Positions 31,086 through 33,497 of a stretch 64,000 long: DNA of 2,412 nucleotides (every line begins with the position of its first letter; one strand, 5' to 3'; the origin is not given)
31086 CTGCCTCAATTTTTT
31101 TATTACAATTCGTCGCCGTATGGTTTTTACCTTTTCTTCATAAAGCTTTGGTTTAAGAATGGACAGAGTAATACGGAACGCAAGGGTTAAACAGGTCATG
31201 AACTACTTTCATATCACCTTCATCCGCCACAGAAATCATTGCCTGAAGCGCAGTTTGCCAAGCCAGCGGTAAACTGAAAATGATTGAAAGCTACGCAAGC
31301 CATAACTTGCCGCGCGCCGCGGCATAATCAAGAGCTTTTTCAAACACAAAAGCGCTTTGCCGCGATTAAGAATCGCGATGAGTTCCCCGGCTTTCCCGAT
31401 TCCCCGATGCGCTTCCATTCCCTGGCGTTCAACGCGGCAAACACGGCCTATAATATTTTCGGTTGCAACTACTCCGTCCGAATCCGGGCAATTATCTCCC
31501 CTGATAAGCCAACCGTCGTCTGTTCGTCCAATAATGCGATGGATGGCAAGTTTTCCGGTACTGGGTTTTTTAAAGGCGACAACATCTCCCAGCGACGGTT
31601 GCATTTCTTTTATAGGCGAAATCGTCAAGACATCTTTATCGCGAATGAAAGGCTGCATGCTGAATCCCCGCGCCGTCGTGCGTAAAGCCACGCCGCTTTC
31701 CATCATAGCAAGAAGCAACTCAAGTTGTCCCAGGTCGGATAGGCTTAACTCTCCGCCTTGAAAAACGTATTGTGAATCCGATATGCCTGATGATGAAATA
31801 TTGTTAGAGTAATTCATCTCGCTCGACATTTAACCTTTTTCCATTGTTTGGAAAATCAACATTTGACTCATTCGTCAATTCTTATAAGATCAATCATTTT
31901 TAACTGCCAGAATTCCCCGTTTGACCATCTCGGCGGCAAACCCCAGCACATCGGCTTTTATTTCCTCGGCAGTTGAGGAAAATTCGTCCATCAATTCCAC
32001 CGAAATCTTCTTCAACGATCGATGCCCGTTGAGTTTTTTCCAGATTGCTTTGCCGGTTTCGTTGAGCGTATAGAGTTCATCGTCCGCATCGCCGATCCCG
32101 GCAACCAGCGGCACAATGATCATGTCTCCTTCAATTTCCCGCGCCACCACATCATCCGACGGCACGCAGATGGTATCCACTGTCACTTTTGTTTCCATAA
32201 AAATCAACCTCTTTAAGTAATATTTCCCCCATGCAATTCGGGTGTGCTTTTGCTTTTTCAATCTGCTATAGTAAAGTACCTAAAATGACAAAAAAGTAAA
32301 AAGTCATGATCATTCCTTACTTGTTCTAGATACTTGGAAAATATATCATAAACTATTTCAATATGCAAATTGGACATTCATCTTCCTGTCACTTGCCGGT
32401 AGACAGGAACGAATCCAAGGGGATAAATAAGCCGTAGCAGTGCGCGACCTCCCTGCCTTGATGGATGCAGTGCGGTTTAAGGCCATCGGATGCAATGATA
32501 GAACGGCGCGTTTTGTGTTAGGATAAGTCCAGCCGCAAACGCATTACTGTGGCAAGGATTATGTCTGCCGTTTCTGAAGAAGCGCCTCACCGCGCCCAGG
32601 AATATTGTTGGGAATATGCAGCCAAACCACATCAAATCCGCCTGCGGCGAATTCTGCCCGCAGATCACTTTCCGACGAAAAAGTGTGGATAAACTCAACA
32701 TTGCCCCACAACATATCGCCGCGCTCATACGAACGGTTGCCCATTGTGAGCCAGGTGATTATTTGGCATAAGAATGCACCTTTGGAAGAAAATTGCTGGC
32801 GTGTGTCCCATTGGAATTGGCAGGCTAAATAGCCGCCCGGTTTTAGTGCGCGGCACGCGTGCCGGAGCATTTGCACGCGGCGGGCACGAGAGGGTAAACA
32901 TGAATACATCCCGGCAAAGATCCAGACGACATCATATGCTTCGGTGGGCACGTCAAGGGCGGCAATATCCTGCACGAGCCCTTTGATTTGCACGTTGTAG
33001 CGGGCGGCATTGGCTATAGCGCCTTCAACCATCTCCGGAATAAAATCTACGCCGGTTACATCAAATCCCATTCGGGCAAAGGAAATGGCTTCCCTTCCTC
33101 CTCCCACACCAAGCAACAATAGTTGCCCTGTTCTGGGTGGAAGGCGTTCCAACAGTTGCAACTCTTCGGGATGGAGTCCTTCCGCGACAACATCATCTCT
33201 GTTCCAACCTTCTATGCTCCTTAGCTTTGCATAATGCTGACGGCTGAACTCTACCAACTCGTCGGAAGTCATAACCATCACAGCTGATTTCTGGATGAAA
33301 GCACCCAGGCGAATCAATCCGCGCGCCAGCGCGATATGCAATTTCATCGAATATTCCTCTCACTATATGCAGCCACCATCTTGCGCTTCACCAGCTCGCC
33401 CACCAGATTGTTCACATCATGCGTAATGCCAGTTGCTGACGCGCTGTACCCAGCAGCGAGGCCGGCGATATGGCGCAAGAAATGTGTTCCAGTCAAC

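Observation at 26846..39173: Multi-radical-SAM RiPP-type gene cluster that fits no class I can name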

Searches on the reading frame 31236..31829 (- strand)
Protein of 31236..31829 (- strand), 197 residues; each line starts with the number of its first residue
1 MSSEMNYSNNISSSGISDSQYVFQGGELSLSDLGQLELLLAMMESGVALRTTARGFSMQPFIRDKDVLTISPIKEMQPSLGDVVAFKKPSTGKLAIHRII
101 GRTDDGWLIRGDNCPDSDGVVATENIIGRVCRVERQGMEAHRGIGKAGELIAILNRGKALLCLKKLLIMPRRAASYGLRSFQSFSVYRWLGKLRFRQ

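Call 3: search_protein_families(library=ncbifam, proteins=[window:31236-31829:-], max_evalue=0.01)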
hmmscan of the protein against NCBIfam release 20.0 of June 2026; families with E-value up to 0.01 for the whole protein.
window:31236-31829:- (197 aa): 4 families
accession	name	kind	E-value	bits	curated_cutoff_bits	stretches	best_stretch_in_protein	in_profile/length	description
TIGR02228.1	sigpep_I_arch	equivalog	8.6e-10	38.7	51.85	1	55-132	38-120/158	signal peptidase I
TIGR02227.1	sigpep_I_bact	equivalog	2.6e-07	30.7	47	1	51-111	23-86/162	signal peptidase I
TIGR02754.1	sod_Ni_protease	equivalog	3.6e-07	30.6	63.25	1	54-130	4-88/90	nickel-type superoxide dismutase maturation protease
NF046067.1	SigPepSipWBacil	equivalog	0.0043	16.7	190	1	47-129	38-124/189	signal peptidase I SipW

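Call 4: search_protein_families(library=pfam, proteins=[window:31236-31829:-], max_evalue=0.01)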
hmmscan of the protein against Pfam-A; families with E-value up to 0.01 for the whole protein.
window:31236-31829:- (197 aa): 2 families
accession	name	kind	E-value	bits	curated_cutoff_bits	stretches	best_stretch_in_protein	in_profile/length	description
PF00717.28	Peptidase_S24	-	0.00067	19.8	23.3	1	50-130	37-115/116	Peptidase S24-like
PF10502.14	Peptidase_S26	-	0.0012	19.3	22.9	1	41-102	16-80/168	Signal peptidase, peptidase S26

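Call 58: search_protein_families(library=padloc, proteins=[window:31236-31829:-], max_evalue=0.00001)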
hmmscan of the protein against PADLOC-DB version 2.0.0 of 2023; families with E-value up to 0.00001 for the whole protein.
window:31236-31829:- (197 aa): 0 families

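Call 63: find_homologous_proteins(query=window:31236-31829:-, max_evalue=0.00001)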
Query window:31236-31829:- (197 aa): 93 proteins with E <= 0.00001 among 331 candidates.
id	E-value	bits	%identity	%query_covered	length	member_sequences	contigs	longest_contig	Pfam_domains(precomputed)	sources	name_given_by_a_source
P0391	2.4e-124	430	100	100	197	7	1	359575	-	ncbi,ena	-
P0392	1.0e-100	353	87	98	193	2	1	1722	PF00717.29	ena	-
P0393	1.9e-100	352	86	90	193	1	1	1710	-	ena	-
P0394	2.0e-98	345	83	100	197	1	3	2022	PF00717.29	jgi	jgi:hypothetical protein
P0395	3.9e-94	331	79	90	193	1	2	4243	PF00717.29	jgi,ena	-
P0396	2.6e-93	329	80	96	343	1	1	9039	PF13673.14,PF13302.14,PF13508.14,PF00583.32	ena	-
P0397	6.2e-89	314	81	93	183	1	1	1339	PF00717.29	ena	-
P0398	1.5e-85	303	80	91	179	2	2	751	PF00717.29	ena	-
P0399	1.1e-84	301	76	95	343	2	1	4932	PF13673.14,PF00717.29,PF13302.14,PF13508.14,PF08445.17,PF00583.32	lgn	-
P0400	2.7e-84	299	80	90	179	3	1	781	PF00717.29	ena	-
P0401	4.5e-81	289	79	90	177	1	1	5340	PF00717.29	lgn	-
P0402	2.0e-78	280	74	96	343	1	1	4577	PF13673.14,PF00717.29,PF13302.14,PF13508.14,PF08445.17,PF00583.32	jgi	jgi:ribosomal protein S18 acetylase RimI-like enzyme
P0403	1.8e-73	264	69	96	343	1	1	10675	PF13673.14,PF00717.29,PF13302.14,PF13508.14,PF08445.17,PF00583.32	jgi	jgi:ribosomal protein S18 acetylase RimI-like enzyme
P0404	3.4e-68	247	86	69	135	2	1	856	-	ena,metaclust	metaclust:\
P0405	3.7e-68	247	66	91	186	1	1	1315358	-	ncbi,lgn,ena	-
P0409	8.6e-63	229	62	90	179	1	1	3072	PF00717.29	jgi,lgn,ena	-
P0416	5.9e-60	220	60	97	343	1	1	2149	PF13673.14,PF00717.29,PF13508.14,PF08445.17,PF00583.32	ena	-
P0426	1.5e-53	199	58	89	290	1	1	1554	PF00717.29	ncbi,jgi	jgi:signal peptidase I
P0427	1.7e-53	199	56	88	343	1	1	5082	PF13673.14,PF00717.29,PF13302.14,PF13508.14,PF00583.32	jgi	jgi:ribosomal protein S18 acetylase RimI-like enzyme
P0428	1.9e-53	199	58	89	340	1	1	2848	PF13673.14,PF00717.29,PF13508.14,PF08445.17,PF00583.32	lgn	-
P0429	4.0e-52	194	61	79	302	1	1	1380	PF00717.29,PF05402.19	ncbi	-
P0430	1.1e-51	193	56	88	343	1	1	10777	PF13673.14,PF00717.29,PF13302.14,PF13508.14,PF08445.17,PF00583.32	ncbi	-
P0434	1.0e-50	190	54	91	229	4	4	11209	PF00717.29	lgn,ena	-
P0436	1.6e-48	183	62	72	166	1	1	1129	PF00717.29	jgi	jgi:signal peptidase I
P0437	9.1e-47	177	58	77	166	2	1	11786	PF00717.29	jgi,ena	-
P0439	1.9e-46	176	53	88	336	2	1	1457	PF00717.29,PF13302.14,PF13508.14,PF08445.17,PF00583.32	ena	-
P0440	2.8e-46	175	57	80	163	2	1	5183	PF00717.29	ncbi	ncbi:MAG: S24/S26 family peptidase [Desulfatiglandales bacterium]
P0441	1.3e-45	173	54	82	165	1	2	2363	PF00717.29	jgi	jgi:phage repressor protein C with HTH and peptisase S24 domain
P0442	2.8e-45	172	56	79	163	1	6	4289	PF00717.29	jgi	jgi:hypothetical protein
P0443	4.3e-45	171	58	78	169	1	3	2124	PF00717.29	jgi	jgi:hypothetical protein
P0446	7.2e-44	167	51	88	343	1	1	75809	PF13673.14,PF00717.29,PF13302.14,PF13508.14,PF00583.32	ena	-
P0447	7.6e-44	167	52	82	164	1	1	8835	PF00717.29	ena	-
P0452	2.5e-41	159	53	77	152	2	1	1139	PF00717.29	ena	-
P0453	3.8e-41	159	51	84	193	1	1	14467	PF00717.29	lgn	-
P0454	1.1e-40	157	61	65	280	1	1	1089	PF00717.29,PF01297.23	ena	-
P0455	1.4e-40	157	47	89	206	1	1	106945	PF00717.29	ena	-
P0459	9.3e-40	154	46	87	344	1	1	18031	PF00717.29,PF13508.14,PF00583.32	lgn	-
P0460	3.3e-39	152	52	72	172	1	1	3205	PF00717.29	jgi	jgi:hypothetical protein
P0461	8.5e-39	151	53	73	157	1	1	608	PF00717.29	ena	-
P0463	3.4e-36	142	49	89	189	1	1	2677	PF00717.29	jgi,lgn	jgi:hypothetical protein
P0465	5.8e-30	122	47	66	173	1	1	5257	PF00717.29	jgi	jgi:hypothetical protein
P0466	1.2e-28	118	42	74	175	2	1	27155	PF00717.29,PF10502.15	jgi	jgi:signal peptidase I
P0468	8.5e-28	115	43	72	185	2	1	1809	PF00717.29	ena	-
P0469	3.1e-27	113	41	72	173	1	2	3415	PF00717.29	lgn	-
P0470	2.7e-26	110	41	78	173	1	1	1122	PF00717.29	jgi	jgi:signal peptidase I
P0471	1.5e-25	108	42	71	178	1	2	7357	PF00717.29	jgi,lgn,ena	-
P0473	1.1e-23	102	47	68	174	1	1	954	PF00717.29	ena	-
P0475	2.1e-21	94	45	64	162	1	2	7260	PF00717.29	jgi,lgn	-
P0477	1.2e-19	89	43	64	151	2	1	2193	PF00717.29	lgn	-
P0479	1.2e-18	85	43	61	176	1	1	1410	PF00717.29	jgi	jgi:hypothetical protein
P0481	7.6e-18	83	35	72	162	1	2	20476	PF00717.29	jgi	jgi:signal peptidase I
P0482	1.5e-17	82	43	60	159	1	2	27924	PF00717.29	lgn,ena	-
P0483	1.1e-10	59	39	57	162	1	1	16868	PF00717.29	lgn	-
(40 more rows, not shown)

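Call 69: predict_structure(alignment_id=A4)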
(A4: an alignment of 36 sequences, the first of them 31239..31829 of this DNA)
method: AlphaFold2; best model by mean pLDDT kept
length: 197 residues; sequences in the alignment: 36
mean_pLDDT: 78.8   pTM: 0.68
mean pLDDT of the five models: 78.8, 77.7, 75.4, 72.1, 68.9
residues with pLDDT >= 90: 74; 70-90: 74; 50-70: 23; < 50: 26
segments of 3 or more residues with pLDDT < 50: 4-19, 21-24, 26-28
pLDDT, mean of each block of 10 residues (from residue 1): 44 43 46 86 91 88 92 88 93 93 95 89 94 91 83 84 78 73 62 55
secondary structure, 60 per line:
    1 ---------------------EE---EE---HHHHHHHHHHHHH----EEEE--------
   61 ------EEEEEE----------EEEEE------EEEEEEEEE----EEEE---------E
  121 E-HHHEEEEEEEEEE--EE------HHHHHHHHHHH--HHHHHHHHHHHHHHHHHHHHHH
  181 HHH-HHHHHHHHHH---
elements in order: H32-44 E49-52 E67-72 E83-87 E94-102 E107-110 E126-135 H146-156 H159-183 H185-194

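Call 71: fold_search(model_id=the predicted structure, library=pdb)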
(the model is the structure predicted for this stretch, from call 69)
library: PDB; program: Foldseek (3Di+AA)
matches with E <= 10: 688; with E <= 0.001: 5
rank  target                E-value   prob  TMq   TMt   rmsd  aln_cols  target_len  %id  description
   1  7p2q_A                8.7e-05  1.00  0.38  0.48   6.9       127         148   19  Human Signal Peptidase Complex Paralog C (SPC-C) (released 2021-10-06)
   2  7p2p_A                1.3e-04  1.00  0.40  0.52   6.1       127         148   17  Human Signal Peptidase Complex Paralog A (SPC-A) (released 2021-10-06)
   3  4wvg_A                4.2e-04  1.00  0.37  0.15   4.9       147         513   13  Crystal structure of the Type-I signal peptidase from Staphylococcus aureus (SpsB). (released 2015-09-23)
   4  4n31_B                4.8e-04  1.00  0.37  0.54   4.4       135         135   15  Structure and activity of Streptococcus pyogenes SipA: a signal peptidase homologue essential for pilus polymerisation (released 2014-08-20)
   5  6a2r_A                8.8e-04  1.00  0.35  0.65   3.1        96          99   20  Mycobacterium tuberculosis LexA C-domain II (released 2019-01-23)
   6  8gmt_A                1.4e-03  1.00  0.36  0.68   6.5       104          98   22  Structure of UmuD in complex with RecA filament (released 2022-12-21)
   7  4wvj_A                2.1e-03  1.00  0.37  0.15   5.7       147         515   14  Crystal structure of the Type-I signal peptidase from Staphylococcus aureus (SpsB) in complex with an inhibitor peptid (released 2015-09-23)
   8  4wvh_A                2.2e-03  1.00  0.37  0.15   5.7       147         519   14  Crystal structure of the Type-I signal peptidase from Staphylococcus aureus (SpsB) in complex with a substrate peptide (released 2015-09-23)
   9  4wvi_A                2.5e-03  1.00  0.37  0.15   5.7       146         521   14  Crystal structure of the Type-I signal peptidase from Staphylococcus aureus (SpsB) in complex with a substrate peptide (released 2015-09-23)
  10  1umu_B                3.8e-03  1.00  0.35  0.61   8.2       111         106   23  STRUCTURE DETERMINATION OF UMUD' BY MAD PHASING OF THE SELENOMETHIONYL PROTEIN (released 1996-08-01)
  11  1jhe_A                5.1e-03  1.00  0.34  0.52   3.2        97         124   20  LEXA L89P Q92W E152A K156A MUTANT (released 2001-09-19)
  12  2ho0                  5.1e-03  1.00  0.35  0.51   3.3        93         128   15  Structure of a Hyper-cleavable Monomeric Fragment of Phage Lambda Repressor Containing the Cleavage Site Region (released 2006-09-19)
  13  1jhf_B                5.8e-03  1.00  0.35  0.58   3.3        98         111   20  LEXA G85D MUTANT (released 2001-09-19)
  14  1jhh_B                5.8e-03  1.00  0.34  0.53   3.3       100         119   19  LEXA S119A MUTANT (released 2001-09-19)
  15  4n31_A                1.0e-02  1.00  0.38  0.52   4.3       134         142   14  Structure and activity of Streptococcus pyogenes SipA: a signal peptidase homologue essential for pilus polymerisation (released 2014-08-20)
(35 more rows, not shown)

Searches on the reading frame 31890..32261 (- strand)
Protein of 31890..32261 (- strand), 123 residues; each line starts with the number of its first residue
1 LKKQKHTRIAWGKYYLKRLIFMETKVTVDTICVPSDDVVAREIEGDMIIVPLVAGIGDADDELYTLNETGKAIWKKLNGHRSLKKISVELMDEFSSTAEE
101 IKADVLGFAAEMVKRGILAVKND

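Call 3: search_protein_families(library=ncbifam, proteins=[window:31890-32261:-], max_evalue=0.01)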
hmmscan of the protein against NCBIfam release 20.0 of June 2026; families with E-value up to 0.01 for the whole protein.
window:31890-32261:- (123 aa): 6 families
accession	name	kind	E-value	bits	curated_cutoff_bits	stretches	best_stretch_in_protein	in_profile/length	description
TIGR03859.1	PQQ_PqqD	equivalog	3.1e-09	36.6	46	1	63-118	26-80/81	pyrroloquinoline quinone biosynthesis peptide chaperone PqqD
TIGR04248.1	SCM_PqqD_rel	equivalog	7.3e-08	32.5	100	1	60-118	23-81/84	SynChlorMet cassette protein ScmD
NF033536.1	lasso_PqqD_Bac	exception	3.1e-06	27.3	80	1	61-118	29-86/88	lasso peptide biosynthesis PqqD family chaperone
TIGR04302.1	geo_PqqD_fam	equivalog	4.6e-05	23.8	100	1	60-118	43-100/102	GeoRSP system PqqD family peptide chaperone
NF033530.1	lasso_PqqD_Strm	exception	0.00035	20.7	70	1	61-117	21-77/78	lasso peptide biosynthesis PqqD family chaperone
NF002535.0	PRK02079.1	equivalog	0.00052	19.8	101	1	65-110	37-81/92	pyrroloquinoline quinone biosynthesis peptide chaperone PqqD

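Call 4: search_protein_families(library=pfam, proteins=[window:31890-32261:-], max_evalue=0.01)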
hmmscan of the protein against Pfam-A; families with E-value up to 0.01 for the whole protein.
window:31890-32261:- (123 aa): 1 family
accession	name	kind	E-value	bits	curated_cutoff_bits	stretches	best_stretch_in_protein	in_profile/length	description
PF05402.18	PqqD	-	1.1e-13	51.7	23.4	1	61-118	10-67/67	Coenzyme PQQ synthesis protein D (PqqD)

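Call 58: search_protein_families(library=padloc, proteins=[window:31890-32261:-], max_evalue=0.00001)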
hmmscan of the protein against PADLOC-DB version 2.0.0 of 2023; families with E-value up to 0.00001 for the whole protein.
window:31890-32261:- (123 aa): 0 families

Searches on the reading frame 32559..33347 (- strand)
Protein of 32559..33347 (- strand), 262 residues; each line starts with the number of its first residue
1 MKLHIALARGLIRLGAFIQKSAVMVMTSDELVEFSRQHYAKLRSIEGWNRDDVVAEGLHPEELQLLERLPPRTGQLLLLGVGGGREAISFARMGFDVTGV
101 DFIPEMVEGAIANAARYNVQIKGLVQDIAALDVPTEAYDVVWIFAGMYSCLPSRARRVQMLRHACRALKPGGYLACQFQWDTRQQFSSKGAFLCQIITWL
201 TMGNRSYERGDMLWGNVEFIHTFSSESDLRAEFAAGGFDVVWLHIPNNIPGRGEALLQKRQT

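Call 3: search_protein_families(library=ncbifam, proteins=[window:32559-33347:-], max_evalue=0.01)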
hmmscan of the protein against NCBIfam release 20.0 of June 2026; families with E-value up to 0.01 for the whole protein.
window:32559-33347:- (262 aa): 26 families (the best 25 are shown)
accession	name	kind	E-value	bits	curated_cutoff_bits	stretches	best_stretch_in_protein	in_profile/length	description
NF041537.1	ArsM_AhpD_UU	exception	8.8e-11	41.2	510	1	76-175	80-179/345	arsenite methyltransferase/AhpD domain selenoprotein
NF043040.1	corrin_prot_MT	hypoth_equivalog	2.6e-10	40.1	180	1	66-176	35-147/216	corrinoid protein-associated methyltransferase CpaM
NF041820.1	daptide_MTase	equivalog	1.3e-09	37.9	175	1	61-185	25-151/243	daptide-type RiPP biosynthesis methyltransferase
NF045649.1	2X_seleno_MduS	exception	2.3e-09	36.7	380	1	75-178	44-149/338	methyltransferase domain-containing selenoprotein MduS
TIGR01983.1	UbiG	equivalog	2.3e-08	33.6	102.95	1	74-174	51-149/228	bifunctional 2-polyprenyl-6-hydroxyphenol methylase/3-demethylubiquinol 3-O-methyltransferase UbiG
NF041536.1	ArsM_DUF2284_UU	exception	7.7e-07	27.8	575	1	75-180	79-184/459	arsenite methyltransferase/DUF2284 domain selenoprotein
NF008823.0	PRK11873.1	subfamily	3.8e-06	26.6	263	1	77-175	82-180/272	arsenite methyltransferase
TIGR01934.1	MenG_MenH_UbiE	subfamily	3.8e-06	26.4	158.35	1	74-200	41-167/223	ubiquinone/menaquinone biosynthesis methyltransferase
NF047649.1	MTase_UXPK_star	exception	4.1e-06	26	460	1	76-174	81-179/283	methyltransferase/UXPK-star double selenoprotein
NF008992.0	PRK12335.1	equivalog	4.7e-06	26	303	1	72-142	122-191/289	SAM-dependent methyltransferase TehB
TIGR00477.1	tehB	equivalog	7.6e-06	25.4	219.5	1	74-173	75-171/238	tellurite resistance methyltransferase TehB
NF007610.0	PRK10258.1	equivalog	3.7e-05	23.2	342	1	65-175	34-137/251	malonyl-ACP O-methyltransferase BioC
NF045667.1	MTase_DVU1556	equivalog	7.8e-05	22.2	155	1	75-176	25-119/213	DVU_1556 family methyltransferase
NF008264.0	PRK11036.1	equivalog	9.4e-05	22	366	1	63-178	35-149/261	tRNA uridine 5-oxyacetic acid(34) methyltransferase CmoM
NF051855.1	GlySarMtaseBact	equivalog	0.00023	20.9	350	1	75-174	56-156/259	glycine/sarcosine N-methyltransferase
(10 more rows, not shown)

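Call 4: search_protein_families(library=pfam, proteins=[window:32559-33347:-], max_evalue=0.01)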
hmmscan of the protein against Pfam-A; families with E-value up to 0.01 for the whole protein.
window:32559-33347:- (262 aa): 8 families
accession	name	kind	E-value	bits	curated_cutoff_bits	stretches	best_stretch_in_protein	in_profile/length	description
PF13649.12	Methyltransf_25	-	3.3e-16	60.2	27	1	79-172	4-97/97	Methyltransferase domain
PF08241.18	Methyltransf_11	-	9.9e-15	55.4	21.2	1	79-176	3-95/95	Methyltransferase domain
PF13847.12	Methyltransf_31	-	1.2e-09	38.5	27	1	79-177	10-110/145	Methyltransferase domain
PF13489.12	Methyltransf_23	-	2.9e-09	37.3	27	1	65-241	12-162/164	Methyltransferase domain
PF08242.18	Methyltransf_12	-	2.2e-08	35.1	30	1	79-174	3-98/98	Methyltransferase domain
PF01209.24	Ubie_methyltran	-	0.00052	19.9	20.1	1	91-176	69-151/233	ubiE/COQ5 methyltransferase family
PF03848.20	TehB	-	0.003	17.4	20.4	1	74-173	32-129/193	Tellurite resistance protein TehB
PF01170.24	UPF0020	-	0.0095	16.1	22.3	0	92-141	74-125/197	RMKL-like, methyltransferase domain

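Call 58: search_protein_families(library=padloc, proteins=[window:32559-33347:-], max_evalue=0.00001)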
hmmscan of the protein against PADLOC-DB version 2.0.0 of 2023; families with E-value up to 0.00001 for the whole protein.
window:32559-33347:- (262 aa): 1 family
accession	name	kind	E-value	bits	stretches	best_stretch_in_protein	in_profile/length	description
PDLC04134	mad2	-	2.6e-15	54.3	1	67-179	285-397/492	mads_2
